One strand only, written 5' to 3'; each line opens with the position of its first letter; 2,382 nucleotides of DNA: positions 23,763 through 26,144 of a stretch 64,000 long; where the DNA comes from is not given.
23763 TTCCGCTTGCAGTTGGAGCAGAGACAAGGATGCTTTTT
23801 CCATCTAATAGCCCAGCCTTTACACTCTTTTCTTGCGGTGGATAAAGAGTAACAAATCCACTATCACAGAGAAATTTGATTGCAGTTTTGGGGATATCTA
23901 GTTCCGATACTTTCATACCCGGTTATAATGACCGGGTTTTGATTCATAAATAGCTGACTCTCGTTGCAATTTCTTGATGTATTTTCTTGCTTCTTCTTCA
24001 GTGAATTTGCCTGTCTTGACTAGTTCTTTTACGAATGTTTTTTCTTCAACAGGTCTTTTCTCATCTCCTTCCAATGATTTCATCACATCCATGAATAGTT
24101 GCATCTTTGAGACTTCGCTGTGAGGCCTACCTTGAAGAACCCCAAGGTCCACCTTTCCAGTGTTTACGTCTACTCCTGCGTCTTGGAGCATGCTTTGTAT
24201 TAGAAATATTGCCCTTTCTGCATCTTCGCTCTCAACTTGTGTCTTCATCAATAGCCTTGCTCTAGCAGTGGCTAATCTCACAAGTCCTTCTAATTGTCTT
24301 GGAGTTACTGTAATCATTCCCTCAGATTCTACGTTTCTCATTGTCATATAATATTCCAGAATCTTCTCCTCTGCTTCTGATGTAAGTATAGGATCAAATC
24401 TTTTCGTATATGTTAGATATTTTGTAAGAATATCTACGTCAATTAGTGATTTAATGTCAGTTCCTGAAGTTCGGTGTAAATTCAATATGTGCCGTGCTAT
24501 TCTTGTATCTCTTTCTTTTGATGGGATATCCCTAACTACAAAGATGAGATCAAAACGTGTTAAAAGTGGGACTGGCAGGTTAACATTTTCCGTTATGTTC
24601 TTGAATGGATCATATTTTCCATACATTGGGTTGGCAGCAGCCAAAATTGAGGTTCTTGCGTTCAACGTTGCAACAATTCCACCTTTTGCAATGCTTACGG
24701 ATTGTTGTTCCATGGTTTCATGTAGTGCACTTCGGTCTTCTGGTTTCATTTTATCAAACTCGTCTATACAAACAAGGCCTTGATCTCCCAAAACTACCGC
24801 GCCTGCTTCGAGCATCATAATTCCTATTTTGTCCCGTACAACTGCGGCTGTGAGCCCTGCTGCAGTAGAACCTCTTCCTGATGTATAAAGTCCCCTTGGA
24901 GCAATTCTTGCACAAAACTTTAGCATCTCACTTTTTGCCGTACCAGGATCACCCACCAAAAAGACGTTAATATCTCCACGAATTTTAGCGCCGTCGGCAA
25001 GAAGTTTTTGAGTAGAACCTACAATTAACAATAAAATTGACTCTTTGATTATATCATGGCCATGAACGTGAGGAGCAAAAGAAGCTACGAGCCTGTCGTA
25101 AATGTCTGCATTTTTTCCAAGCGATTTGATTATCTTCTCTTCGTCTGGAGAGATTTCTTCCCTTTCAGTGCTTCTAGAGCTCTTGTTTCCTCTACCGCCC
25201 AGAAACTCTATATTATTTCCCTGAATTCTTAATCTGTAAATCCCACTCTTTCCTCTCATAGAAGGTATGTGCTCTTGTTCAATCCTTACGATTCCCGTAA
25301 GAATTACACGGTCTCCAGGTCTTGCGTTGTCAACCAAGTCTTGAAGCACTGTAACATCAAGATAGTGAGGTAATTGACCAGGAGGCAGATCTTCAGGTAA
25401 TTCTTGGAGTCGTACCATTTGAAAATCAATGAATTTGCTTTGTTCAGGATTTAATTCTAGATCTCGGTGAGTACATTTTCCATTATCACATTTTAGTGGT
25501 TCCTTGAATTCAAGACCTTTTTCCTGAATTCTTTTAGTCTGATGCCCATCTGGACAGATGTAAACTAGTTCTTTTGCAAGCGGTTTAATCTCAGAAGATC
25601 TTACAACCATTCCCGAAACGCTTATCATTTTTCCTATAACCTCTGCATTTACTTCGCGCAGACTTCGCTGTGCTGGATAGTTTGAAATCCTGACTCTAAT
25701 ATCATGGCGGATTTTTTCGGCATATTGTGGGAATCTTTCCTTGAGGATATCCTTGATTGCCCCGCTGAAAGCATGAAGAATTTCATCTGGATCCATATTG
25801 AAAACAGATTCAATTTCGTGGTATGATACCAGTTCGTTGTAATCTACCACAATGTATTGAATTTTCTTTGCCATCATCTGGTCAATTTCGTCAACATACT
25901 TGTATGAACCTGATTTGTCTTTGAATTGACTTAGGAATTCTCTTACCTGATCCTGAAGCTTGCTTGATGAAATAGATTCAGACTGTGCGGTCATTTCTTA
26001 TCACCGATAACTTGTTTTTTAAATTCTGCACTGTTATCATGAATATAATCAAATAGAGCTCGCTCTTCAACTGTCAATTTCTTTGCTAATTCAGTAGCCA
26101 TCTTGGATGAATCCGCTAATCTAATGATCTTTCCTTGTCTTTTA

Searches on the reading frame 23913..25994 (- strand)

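Call 60: search_protein_families(library=pfam, proteins=[window:23913-25994:-], max_evalue=0.00001)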
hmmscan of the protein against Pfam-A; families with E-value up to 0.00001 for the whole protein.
window:23913-25994:- (693 aa): 6 families
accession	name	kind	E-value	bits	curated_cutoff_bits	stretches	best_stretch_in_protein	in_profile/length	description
PF00493.29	MCM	-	7.2e-94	313.5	23.3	1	286-507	2-224/224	MCM P-loop domain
PF17207.9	MCM_OB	-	8.7e-37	126.1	24.8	1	112-238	2-124/126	MCM OB domain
PF17855.7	MCM_lid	-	1.9e-21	76.8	27.4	1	521-602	1-86/87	MCM AAA-lid domain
PF14551.11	MCM_N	-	1.4e-13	51.5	24.9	1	15-105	2-95/95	MCM N-terminal domain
PF01078.27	Mg_chelatase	-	8.9e-08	32.2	20.3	0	394-461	96-164/207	Magnesium chelatase, subunit ChlI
PF07728.20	AAA_5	-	1.4e-06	28.8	22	0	343-458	1-125/139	AAA domain (dynein-related subfamily)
